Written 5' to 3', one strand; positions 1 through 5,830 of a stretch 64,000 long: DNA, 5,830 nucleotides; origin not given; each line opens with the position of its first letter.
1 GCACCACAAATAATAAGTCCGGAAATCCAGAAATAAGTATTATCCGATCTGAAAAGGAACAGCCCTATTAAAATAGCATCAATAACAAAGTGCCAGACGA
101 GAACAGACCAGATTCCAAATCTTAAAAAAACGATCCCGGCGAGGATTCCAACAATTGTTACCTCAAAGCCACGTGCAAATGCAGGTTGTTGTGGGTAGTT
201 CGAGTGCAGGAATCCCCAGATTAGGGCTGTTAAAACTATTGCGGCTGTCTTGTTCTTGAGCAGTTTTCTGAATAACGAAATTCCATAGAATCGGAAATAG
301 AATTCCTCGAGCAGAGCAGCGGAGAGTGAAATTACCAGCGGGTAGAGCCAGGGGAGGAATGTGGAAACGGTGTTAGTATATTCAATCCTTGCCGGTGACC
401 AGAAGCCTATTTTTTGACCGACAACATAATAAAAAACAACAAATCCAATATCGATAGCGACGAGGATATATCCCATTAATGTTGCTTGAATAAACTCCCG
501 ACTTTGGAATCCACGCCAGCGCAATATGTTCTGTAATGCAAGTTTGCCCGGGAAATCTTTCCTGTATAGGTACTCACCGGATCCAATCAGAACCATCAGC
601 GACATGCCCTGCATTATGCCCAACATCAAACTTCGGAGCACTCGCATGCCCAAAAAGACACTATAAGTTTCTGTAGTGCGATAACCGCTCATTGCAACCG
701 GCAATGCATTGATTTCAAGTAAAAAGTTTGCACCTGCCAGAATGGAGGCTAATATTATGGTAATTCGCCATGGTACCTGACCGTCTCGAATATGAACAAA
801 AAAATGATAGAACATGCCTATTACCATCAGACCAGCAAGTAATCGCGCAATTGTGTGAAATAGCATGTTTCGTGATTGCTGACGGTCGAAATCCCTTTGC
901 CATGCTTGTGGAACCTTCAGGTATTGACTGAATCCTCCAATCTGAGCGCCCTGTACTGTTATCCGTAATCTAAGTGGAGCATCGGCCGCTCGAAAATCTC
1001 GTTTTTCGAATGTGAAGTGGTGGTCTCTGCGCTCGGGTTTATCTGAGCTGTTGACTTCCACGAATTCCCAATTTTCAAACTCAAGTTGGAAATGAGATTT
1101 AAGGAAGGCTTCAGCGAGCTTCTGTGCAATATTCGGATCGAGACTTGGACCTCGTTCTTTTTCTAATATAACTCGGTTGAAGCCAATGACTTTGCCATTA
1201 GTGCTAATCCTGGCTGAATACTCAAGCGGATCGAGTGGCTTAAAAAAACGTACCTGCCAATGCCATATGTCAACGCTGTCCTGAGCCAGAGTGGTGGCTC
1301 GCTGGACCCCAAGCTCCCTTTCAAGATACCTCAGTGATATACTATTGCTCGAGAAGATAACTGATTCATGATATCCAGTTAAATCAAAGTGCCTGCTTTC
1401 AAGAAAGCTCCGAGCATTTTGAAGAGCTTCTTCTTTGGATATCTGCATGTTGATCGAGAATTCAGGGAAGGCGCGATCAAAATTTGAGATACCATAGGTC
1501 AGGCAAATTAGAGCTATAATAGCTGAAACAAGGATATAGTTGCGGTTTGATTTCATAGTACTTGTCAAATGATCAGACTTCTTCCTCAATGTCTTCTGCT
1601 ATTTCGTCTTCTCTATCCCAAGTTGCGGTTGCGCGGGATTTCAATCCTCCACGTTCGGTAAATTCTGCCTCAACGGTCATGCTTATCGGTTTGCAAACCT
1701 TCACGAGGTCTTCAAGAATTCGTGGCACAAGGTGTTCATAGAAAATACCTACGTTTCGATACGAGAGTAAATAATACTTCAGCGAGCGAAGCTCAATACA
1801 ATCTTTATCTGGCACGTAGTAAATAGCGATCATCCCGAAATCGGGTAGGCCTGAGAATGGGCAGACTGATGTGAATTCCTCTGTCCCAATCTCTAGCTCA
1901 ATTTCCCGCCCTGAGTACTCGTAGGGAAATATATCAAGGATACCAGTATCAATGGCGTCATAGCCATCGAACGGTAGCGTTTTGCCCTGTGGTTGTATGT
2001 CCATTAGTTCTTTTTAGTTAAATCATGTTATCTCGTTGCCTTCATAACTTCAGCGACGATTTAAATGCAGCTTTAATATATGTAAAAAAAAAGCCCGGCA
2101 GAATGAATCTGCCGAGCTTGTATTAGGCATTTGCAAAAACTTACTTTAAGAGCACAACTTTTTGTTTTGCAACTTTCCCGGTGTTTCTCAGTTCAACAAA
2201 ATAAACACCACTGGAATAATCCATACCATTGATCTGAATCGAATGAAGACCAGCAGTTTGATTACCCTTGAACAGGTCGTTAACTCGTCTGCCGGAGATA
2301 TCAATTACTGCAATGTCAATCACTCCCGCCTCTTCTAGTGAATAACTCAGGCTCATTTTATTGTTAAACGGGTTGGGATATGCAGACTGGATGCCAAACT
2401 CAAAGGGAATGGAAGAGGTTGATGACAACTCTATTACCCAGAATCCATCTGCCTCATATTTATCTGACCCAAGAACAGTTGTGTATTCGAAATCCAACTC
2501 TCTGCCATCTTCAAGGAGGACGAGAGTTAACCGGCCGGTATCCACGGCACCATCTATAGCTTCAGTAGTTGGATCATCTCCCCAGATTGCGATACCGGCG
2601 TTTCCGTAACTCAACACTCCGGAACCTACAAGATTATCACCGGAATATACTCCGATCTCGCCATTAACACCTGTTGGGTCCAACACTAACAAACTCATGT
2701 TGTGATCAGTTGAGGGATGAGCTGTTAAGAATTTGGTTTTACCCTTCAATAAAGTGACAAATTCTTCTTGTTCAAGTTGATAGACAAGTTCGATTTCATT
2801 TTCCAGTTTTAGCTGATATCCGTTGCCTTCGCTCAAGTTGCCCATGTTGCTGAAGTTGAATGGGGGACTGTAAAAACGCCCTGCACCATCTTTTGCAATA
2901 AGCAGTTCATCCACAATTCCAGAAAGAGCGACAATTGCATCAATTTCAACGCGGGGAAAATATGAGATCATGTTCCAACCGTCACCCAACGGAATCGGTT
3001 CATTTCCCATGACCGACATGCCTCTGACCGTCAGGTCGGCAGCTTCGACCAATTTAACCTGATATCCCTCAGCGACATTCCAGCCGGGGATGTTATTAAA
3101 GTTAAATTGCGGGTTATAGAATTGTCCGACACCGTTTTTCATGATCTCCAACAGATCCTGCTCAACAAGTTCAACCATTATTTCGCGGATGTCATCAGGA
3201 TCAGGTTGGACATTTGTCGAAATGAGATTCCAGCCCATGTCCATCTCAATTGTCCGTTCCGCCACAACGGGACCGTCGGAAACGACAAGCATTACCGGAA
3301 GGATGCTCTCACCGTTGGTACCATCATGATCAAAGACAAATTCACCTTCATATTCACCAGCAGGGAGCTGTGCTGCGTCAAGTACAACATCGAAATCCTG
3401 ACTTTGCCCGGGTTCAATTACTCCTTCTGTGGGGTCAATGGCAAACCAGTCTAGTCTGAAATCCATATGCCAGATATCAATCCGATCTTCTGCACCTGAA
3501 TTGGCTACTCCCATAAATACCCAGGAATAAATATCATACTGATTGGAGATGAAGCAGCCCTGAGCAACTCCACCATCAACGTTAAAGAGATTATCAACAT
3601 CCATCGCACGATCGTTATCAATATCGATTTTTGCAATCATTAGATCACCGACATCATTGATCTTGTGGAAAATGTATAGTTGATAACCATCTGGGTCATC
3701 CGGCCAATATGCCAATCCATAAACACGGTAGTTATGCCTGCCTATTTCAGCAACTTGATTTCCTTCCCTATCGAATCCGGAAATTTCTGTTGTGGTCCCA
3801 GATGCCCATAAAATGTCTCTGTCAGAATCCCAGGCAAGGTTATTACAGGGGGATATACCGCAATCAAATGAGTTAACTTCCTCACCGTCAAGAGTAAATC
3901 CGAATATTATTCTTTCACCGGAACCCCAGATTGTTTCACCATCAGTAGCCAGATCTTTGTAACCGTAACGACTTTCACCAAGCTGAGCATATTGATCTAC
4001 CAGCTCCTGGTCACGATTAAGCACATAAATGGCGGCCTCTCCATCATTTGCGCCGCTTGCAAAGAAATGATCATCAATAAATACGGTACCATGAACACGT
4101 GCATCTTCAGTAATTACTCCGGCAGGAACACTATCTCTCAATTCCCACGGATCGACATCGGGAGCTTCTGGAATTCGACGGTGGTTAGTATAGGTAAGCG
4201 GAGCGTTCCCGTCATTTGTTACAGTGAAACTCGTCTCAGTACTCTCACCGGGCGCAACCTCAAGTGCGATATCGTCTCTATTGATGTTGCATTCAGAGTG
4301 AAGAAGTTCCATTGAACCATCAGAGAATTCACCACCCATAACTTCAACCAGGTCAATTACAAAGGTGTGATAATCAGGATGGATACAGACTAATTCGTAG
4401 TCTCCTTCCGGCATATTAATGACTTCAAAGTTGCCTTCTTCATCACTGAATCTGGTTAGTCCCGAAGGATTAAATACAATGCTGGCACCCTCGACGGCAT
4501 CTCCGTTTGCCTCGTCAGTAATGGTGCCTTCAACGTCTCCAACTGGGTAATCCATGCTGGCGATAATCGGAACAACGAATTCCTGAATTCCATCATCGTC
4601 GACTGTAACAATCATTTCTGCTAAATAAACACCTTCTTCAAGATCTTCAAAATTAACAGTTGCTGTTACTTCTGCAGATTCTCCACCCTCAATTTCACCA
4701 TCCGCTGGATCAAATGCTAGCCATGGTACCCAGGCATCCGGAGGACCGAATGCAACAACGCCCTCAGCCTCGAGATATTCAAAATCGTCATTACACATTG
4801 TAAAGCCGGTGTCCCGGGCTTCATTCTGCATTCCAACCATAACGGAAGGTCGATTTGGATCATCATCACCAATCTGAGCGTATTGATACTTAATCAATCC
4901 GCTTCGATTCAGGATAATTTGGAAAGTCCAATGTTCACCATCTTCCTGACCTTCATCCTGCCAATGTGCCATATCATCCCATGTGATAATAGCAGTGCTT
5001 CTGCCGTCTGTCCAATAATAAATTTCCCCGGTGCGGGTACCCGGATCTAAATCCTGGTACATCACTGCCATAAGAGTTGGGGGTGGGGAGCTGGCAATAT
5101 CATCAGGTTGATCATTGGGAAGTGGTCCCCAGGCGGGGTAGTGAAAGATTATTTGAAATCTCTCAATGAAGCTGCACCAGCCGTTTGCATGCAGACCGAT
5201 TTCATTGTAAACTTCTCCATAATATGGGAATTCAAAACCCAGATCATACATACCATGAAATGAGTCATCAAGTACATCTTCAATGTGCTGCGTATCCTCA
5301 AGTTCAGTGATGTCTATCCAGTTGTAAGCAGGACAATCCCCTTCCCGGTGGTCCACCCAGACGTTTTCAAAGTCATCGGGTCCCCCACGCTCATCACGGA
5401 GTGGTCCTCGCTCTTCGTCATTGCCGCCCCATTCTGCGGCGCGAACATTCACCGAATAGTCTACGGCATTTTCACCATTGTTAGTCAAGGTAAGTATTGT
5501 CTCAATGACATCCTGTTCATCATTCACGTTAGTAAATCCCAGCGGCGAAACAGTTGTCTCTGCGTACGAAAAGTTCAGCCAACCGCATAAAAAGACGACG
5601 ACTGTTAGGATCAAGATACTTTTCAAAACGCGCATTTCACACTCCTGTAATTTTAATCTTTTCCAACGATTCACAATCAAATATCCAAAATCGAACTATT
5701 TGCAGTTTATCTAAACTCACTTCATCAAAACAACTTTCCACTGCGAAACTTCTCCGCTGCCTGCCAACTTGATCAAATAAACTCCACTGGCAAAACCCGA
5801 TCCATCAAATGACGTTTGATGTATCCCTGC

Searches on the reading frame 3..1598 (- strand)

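Call 72: search_protein_families(library=pfam, proteins=[window:3-1598:-], max_evalue=0.0001)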
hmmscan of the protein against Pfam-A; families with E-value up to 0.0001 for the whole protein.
window:3-1598:- (532 aa): 2 families
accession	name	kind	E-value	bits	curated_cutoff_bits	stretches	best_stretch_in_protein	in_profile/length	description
PF02517.21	Rce1-like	-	1.1e-12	48.4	22.4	1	415-509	3-93/93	Type II CAAX prenyl endopeptidase Rce1-like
PF16244.11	DUF4901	-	2e-06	28.4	27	0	128-199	49-119/148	YcdB, YcdC repeated domain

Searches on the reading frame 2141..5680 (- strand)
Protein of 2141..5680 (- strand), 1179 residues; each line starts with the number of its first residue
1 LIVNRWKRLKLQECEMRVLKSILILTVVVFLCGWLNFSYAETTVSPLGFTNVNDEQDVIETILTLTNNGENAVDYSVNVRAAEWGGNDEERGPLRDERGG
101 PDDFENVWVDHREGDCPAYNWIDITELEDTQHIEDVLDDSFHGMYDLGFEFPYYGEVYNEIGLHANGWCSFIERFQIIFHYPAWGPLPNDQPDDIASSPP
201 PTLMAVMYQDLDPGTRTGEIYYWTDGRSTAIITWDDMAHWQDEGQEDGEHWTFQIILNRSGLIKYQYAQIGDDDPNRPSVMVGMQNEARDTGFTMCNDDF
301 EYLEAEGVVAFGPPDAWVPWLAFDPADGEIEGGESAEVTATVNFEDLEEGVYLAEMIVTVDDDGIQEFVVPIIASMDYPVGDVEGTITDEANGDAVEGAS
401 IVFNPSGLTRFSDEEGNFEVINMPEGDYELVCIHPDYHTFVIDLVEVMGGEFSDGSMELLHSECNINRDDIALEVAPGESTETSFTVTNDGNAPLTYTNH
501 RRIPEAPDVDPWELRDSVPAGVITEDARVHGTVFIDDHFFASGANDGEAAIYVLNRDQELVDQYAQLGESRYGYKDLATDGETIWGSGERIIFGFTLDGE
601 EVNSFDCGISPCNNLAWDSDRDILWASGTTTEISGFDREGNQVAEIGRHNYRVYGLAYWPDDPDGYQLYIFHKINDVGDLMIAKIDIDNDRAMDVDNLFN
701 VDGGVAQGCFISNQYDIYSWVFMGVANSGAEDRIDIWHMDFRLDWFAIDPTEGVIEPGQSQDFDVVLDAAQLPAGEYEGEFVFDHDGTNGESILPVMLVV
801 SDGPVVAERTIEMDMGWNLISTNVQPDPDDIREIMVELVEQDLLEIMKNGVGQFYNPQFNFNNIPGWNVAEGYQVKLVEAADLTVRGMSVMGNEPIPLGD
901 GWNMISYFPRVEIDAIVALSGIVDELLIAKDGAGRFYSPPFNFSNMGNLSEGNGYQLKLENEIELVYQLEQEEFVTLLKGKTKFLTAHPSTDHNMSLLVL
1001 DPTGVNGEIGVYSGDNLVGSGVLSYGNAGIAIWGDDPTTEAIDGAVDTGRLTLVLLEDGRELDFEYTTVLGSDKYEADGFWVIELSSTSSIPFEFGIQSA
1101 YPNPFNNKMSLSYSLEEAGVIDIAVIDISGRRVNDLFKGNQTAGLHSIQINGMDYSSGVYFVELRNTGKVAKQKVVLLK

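Call 4: search_protein_families(library=pfam, proteins=[window:2141-5680:-], max_evalue=0.01)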
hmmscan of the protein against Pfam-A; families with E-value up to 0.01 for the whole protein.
window:2141-5680:- (1179 aa): 7 families
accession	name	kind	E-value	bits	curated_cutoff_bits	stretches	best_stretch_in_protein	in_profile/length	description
PF18962.6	Por_Secre_tail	-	8.3e-12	45.7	27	1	1101-1176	2-74/75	Secretion system C-terminal sorting domain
PF13620.12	CarboxypepD_reg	-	1.5e-08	35.3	32.3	1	383-451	2-73/82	Carboxypeptidase regulatory-like domain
PF22544.2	HYDIN_VesB_CFA65-like_Ig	-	2.4e-08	34.5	25.5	1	744-792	47-92/100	HYDIN/CFA65/VesB-like, Ig-like domain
PF13715.12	CarbopepD_reg_2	-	4.5e-08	33.4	32.2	1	383-440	1-58/88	CarboxypepD_reg-like domain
PF19190.6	BACON_2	-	5.2e-08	33.1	25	0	320-356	43-79/94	Viral BACON domain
PF21310.3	OCRL-like_ASH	-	0.00053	20.6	27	0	479-537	15-74/109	Inositol polyphosphate 5-phosphatase OCRL-like, ASH domain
PF13860.13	FlgD_ig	-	0.0049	17.2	27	0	1116-1156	20-60/79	FlgD Ig-like domain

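Call 17: search_protein_families(library=ncbifam, proteins=[window:2141-5680:-], max_evalue=0.01)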
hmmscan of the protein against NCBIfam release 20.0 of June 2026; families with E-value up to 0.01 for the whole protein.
window:2141-5680:- (1179 aa): 5 families
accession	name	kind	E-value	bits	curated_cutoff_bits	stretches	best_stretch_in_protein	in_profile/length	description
TIGR04183.1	Por_Secre_tail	domain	4.4e-12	45.8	23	1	1101-1176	2-70/72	T9SS type A sorting domain-containing protein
NF038113.1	T9SSA_dep_M36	equivalog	4.9e-08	31.6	885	1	1098-1177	793-868/869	T9SS-dependent M36 family metallopeptidase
NF052323.1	T9SSA_dep_M6i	equivalog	2.3e-06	25.9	600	1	1101-1169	961-1031/1043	T9SS-dependent M6-like inactivated metalloprotease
NF052345.1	S_layer_anammox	exception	1.3e-05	22.8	1400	1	380-464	1312-1396/1596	Kustd1514 family S-layer glycoprotein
NF012200.0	choice_anch_D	domain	0.0071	16.8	45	0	476-499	30-53/108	choice-of-anchor D domain-containing protein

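Call 22: search_protein_families(library=pfam, proteins=[window:2141-5680:-], max_evalue=10)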
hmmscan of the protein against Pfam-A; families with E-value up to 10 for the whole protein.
window:2141-5680:- (1179 aa): 15 families
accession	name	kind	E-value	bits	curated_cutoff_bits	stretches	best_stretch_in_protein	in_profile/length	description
PF18962.6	Por_Secre_tail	-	8.3e-12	45.7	27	1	1101-1176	2-74/75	Secretion system C-terminal sorting domain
PF13620.12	CarboxypepD_reg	-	1.5e-08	35.3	32.3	1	383-451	2-73/82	Carboxypeptidase regulatory-like domain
PF22544.2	HYDIN_VesB_CFA65-like_Ig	-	2.4e-08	34.5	25.5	2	744-792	47-92/100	HYDIN/CFA65/VesB-like, Ig-like domain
PF13715.12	CarbopepD_reg_2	-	4.5e-08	33.4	32.2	1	383-440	1-58/88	CarboxypepD_reg-like domain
PF19190.6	BACON_2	-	5.2e-08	33.1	25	1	320-356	43-79/94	Viral BACON domain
PF21310.3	OCRL-like_ASH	-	0.00053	20.6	27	0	479-537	15-74/109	Inositol polyphosphate 5-phosphatase OCRL-like, ASH domain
PF13860.13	FlgD_ig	-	0.0049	17.2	27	1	1116-1156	20-60/79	FlgD Ig-like domain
PF06119.19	NIDO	-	0.014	15.8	25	1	225-263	77-113/186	Nidogen-like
PF24507.1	Ig_CFAP65_4th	-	0.031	15.1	27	1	744-765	23-44/76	CFAP65, fourth Ig-like domain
PF00635.32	Motile_Sperm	-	0.052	13.9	25.9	1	745-772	45-72/109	MSP (Major sperm protein) domain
PF23755.1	Ig-like_IP5PC_F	-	0.066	13.4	27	0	295-347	43-89/137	IP5P C-F Ig-like domain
PF14646.12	MYCBPAP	-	0.086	12.2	24.5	0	54-76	258-280/439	MYCBP-associated protein family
PF12690.13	BsuPI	-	0.18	12.2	22.9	0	329-360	67-98/101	Intracellular proteinase inhibitor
PF24816.2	Ig_CFAP65__9th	-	0.18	12.2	24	0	746-766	121-141/170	Cilia- and flagella-associated protein 65-like, Ig-like domain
PF07610.17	DUF1573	-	0.32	11.5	26.1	1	476-500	14-38/98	Protein of unknown function (DUF1573)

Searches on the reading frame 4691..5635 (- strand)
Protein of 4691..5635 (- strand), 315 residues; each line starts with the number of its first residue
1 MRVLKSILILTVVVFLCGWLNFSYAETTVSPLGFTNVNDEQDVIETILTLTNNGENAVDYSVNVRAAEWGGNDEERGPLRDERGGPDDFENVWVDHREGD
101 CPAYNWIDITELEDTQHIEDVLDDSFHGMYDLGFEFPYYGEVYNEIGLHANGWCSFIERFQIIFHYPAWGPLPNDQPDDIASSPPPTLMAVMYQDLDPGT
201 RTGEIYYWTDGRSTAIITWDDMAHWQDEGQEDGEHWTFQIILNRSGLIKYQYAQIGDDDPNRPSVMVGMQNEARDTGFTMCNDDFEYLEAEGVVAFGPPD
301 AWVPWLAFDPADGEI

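Call 57: search_solved_structures(query=window:4691-5635:-, max_evalue=10)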
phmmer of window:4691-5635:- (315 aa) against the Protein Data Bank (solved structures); distinct sequences matched with E-value up to 10: 2.
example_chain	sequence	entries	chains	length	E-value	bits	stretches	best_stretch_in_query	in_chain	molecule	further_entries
6e6u_A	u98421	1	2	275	1.5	11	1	168-235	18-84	Dieckmann cyclase, NcmC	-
6e6t_A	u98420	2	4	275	1.9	10.7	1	168-234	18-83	NcmC | Dieckmann cyclase, NcmC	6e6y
